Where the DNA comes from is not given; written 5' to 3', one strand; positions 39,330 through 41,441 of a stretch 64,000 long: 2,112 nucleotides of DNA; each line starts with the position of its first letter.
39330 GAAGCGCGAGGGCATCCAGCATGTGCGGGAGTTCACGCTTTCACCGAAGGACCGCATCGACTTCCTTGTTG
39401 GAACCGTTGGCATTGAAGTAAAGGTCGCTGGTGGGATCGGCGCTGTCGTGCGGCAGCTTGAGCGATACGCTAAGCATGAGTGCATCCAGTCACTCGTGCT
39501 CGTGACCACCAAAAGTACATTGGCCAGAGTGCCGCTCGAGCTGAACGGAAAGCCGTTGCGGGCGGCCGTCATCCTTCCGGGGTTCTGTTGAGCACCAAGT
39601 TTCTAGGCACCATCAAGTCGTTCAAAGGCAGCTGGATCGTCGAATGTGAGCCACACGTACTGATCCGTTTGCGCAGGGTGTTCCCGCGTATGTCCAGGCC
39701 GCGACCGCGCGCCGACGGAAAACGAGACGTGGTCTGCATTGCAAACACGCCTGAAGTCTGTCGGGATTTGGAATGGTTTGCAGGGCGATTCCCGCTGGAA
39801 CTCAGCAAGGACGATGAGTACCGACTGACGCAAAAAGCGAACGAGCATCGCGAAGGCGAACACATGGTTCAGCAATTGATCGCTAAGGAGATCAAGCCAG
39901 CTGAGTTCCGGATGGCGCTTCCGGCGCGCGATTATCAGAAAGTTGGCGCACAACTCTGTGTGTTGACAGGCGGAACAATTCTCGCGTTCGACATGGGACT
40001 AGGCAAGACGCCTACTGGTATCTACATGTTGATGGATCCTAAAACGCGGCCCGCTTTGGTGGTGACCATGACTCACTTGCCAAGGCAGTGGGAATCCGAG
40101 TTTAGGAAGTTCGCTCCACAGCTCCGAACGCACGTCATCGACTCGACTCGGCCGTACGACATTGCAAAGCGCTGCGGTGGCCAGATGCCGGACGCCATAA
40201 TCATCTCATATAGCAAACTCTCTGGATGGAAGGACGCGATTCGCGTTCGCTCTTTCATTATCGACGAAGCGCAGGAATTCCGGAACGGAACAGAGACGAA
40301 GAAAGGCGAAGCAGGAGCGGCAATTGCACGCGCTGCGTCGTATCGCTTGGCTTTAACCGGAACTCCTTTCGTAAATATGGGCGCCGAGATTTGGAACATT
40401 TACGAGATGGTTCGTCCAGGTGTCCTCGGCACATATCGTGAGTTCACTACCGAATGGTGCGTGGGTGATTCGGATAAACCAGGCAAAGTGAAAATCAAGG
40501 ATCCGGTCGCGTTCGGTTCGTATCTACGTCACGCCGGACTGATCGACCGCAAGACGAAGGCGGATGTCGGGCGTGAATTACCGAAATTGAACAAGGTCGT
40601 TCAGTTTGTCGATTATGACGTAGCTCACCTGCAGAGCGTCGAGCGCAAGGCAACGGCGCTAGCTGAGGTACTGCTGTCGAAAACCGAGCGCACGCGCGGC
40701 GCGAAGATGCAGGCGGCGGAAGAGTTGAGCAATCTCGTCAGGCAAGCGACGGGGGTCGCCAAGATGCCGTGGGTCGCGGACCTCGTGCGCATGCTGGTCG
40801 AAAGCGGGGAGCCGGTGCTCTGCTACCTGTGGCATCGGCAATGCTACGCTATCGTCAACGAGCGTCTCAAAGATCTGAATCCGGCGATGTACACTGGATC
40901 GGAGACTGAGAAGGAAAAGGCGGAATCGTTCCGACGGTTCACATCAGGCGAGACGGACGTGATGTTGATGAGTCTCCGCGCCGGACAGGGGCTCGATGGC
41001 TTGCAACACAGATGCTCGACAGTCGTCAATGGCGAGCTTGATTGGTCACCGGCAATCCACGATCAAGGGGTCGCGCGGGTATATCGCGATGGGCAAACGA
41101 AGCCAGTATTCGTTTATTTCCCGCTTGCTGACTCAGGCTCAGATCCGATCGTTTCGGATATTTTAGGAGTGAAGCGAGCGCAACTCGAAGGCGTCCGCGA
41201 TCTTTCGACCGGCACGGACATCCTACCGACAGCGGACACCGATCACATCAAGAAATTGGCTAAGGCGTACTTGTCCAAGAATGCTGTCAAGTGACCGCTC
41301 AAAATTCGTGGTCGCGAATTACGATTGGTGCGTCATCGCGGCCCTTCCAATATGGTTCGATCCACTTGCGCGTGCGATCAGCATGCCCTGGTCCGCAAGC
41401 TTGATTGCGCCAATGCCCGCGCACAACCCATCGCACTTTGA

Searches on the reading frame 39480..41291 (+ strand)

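Call 11: search_protein_families(library=phrogs, proteins=[window:39480-41291:+], max_evalue=0.001)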
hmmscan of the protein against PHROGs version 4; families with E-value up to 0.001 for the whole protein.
window:39480-41291:+ (604 aa): 7 families
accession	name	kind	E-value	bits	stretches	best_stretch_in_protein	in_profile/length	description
phrog_62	-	DNA, RNA and nucleotide metabolism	2.4e-80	271.7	1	66-584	651-1144/1881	DNA helicase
phrog_29996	-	unknown function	2.1e-17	63.4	1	150-327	725-906/1189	-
phrog_16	-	DNA, RNA and nucleotide metabolism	3.3e-10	39.8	1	143-552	267-601/986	DNA helicase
phrog_11354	-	unknown function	3e-07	31.1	1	474-566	6-98/116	-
phrog_1685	-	unknown function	7.7e-05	21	0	150-214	832-900/2278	-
phrog_23807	-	unknown function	0.00012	20.9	0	473-550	569-646/1053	-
phrog_11801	-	other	0.00012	20.3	0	147-213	865-935/2269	DNA methyltransferase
